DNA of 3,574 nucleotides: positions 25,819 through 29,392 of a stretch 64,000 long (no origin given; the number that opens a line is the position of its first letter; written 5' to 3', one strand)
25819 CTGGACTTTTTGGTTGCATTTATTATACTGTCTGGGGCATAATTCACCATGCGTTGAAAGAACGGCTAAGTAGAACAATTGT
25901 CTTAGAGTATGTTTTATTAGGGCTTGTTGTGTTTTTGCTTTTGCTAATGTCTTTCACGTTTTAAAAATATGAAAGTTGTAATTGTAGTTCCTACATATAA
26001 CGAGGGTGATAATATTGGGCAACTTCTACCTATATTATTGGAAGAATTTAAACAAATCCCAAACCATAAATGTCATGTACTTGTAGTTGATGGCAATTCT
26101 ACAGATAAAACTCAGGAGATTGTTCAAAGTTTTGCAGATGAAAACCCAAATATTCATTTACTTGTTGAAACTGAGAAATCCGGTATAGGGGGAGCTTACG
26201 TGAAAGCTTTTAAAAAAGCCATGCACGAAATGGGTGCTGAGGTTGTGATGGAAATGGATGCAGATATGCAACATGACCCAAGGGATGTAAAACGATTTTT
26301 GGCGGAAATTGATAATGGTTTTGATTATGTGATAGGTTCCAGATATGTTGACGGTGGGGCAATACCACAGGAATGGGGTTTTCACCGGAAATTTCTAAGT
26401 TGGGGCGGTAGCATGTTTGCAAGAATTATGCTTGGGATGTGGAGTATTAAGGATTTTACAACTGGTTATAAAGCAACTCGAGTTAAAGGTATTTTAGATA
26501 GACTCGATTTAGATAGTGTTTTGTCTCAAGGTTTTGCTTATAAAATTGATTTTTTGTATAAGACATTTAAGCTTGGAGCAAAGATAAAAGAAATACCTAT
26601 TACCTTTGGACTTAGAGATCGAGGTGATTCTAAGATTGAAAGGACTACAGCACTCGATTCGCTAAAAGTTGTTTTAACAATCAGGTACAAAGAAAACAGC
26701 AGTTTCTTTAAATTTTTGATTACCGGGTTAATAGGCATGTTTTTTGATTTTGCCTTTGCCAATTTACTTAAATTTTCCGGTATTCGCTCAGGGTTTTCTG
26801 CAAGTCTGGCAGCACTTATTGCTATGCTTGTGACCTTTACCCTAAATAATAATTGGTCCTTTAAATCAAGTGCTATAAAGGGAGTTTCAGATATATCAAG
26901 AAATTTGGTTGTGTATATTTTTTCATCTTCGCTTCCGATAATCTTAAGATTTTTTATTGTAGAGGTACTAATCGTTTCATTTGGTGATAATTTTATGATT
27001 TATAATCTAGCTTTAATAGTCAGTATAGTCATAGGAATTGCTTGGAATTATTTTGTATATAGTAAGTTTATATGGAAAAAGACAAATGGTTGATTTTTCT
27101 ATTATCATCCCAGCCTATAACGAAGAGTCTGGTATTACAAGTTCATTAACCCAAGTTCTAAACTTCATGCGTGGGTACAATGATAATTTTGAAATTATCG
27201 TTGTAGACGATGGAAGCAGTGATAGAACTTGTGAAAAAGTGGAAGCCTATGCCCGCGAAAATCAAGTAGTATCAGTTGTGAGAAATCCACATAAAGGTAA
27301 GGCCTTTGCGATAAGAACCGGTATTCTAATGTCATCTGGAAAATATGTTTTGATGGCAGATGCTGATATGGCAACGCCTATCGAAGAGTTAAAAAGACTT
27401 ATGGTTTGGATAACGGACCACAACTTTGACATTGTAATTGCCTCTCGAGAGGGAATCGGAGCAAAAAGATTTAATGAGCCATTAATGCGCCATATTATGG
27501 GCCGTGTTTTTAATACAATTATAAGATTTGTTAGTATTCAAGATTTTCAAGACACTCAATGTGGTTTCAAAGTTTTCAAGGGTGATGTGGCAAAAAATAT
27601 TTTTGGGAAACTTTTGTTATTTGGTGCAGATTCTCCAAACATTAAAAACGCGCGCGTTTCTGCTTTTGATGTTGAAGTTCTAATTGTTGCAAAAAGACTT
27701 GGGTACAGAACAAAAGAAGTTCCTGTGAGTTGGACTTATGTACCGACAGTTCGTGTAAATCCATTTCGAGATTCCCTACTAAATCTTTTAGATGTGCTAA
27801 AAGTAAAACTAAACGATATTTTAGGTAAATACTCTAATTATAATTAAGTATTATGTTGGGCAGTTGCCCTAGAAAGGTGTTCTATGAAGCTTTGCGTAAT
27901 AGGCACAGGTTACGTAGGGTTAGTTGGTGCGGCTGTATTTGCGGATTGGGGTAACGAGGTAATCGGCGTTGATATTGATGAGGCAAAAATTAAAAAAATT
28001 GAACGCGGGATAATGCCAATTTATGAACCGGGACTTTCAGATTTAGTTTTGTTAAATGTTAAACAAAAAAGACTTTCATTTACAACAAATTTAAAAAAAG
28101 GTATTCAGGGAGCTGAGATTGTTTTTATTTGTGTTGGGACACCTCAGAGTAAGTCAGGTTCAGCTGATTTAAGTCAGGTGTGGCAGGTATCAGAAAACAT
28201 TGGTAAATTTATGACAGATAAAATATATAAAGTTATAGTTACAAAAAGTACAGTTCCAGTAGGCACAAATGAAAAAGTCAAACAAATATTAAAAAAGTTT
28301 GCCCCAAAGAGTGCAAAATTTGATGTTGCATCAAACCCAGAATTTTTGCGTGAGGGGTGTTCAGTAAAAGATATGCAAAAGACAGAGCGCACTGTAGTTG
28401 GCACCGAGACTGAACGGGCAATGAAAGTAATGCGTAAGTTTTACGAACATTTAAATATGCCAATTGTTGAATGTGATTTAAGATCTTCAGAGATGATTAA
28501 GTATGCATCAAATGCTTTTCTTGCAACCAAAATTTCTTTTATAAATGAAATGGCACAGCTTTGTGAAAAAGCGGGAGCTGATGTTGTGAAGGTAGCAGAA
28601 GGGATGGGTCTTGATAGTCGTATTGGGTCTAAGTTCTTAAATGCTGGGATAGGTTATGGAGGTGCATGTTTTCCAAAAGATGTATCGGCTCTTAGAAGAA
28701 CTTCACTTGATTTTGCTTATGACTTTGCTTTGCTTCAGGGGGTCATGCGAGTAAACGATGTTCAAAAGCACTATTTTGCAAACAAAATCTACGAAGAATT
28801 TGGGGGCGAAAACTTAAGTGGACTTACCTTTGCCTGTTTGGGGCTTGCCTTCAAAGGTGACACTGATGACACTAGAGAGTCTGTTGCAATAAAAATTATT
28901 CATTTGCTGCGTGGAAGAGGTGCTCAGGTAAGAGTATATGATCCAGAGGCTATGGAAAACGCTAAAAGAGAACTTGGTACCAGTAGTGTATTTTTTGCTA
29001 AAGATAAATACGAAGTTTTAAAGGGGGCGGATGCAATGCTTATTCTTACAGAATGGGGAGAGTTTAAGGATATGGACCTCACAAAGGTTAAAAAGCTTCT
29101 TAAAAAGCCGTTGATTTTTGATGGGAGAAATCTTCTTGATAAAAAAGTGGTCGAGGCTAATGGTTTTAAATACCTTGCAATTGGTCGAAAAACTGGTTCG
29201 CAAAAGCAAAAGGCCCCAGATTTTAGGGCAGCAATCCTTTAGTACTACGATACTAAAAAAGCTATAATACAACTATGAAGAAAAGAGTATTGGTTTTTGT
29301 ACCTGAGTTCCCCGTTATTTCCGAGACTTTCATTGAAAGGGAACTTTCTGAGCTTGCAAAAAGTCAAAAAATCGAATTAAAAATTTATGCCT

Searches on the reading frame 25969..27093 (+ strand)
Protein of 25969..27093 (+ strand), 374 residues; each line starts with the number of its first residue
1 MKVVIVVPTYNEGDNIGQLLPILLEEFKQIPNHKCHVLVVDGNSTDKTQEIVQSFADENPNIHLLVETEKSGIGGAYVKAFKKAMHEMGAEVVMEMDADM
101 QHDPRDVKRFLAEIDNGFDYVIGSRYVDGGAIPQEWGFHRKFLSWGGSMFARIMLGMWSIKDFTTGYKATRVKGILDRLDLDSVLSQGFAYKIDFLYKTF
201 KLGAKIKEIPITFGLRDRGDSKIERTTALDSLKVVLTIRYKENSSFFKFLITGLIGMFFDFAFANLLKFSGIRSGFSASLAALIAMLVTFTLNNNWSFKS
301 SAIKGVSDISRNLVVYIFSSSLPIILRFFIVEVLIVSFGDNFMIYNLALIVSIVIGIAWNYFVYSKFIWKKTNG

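Call 10: search_protein_families(library=pfam, proteins=[window:25969-27093:+], max_evalue=0.01)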
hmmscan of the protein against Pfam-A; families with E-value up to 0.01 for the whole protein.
window:25969-27093:+ (374 aa): 3 families
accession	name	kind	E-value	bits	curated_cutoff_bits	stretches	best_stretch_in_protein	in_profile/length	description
PF00535.33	Glycos_transf_2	-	1e-28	100.8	23.3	1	5-173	2-162/168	Glycosyl transferase family 2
PF04138.20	GtrA_DPMS_TM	-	3e-13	50.4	26.1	1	248-369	1-117/117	GtrA/DPMS, transmembrane domain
PF13641.12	Glyco_tranf_2_3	-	0.0035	17.8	27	1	3-99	3-96/230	Glycosyltransferase like family 2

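Call 71: search_solved_structures(query=window:25969-27093:+, max_evalue=0.001)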
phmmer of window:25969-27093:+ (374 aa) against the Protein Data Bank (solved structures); distinct sequences matched with E-value up to 0.001: 11.
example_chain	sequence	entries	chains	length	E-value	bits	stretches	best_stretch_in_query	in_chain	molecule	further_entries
5mlz_A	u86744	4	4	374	6.7e-42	147.4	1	1-365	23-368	Dolichol monophosphate mannose synthase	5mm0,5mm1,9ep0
9bhc_C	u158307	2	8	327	2.1e-08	37.2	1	2-121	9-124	Undecaprenyl-phosphate 4-deoxy-4-formamido-L-arabinose transferase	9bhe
9hwj_A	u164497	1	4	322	2.2e-08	37.1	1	2-121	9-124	Undecaprenyl-phosphate 4-deoxy-4-formamido-L-arabinose transferase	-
8vxh_A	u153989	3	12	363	2.8e-08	36.8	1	2-121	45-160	Undecaprenyl-phosphate 4-deoxy-4-formamido-L-arabinose transferase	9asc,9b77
6yv7_B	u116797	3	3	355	6.4e-08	35.6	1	2-107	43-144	Glycosyl transferase, family 2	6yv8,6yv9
6yv7_A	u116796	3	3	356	6.5e-08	35.6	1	2-107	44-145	Glycosyl transferase, family 2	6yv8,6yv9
5tze_C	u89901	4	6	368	5.1e-06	29.3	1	1-135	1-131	Glycosyl transferase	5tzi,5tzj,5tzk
5tz8_A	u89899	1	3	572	1.1e-05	28.2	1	1-135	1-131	Glycosyl transferase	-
9omm_A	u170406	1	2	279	0.00012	24.7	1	3-131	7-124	Glycosyltransferase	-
9omh_A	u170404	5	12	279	0.00013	24.7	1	3-131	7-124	Glycosyltransferase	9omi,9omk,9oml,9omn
9omj_A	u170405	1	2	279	0.00013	24.7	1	3-131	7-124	Glycosyltransferase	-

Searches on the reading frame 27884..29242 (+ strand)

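Call 10: search_protein_families(library=pfam, proteins=[window:27884-29242:+], max_evalue=0.01)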
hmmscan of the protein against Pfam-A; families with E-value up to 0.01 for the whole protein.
window:27884-29242:+ (452 aa): 6 families
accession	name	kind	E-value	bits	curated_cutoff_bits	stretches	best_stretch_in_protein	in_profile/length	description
PF03721.20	UDPG_MGDP_dh_N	-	2e-63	213.8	27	1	1-184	1-185/187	UDP-glucose/GDP-mannose dehydrogenase family, NAD binding domain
PF03720.21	UDPG_MGDP_dh_C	-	4.4e-36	123.8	30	1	317-420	1-103/103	UDP-glucose/GDP-mannose dehydrogenase family, UDP binding domain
PF00984.24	UDPG_MGDP_dh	-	5.4e-36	123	25.4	1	200-292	1-93/94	UDP-glucose/GDP-mannose dehydrogenase family, central domain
PF02737.24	3HCDH_N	-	0.00039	20.8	22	1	3-80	2-82/180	3-hydroxyacyl-CoA dehydrogenase, NAD binding domain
PF01210.29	NAD_Gly3P_dh_N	-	0.00088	19.7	23.1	1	2-157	1-139/158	NAD-dependent glycerol-3-phosphate dehydrogenase N-terminus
PF03807.23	F420_oxidored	-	0.0087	17.1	21.6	0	2-89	1-72/94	NADP oxidoreductase coenzyme F420-dependent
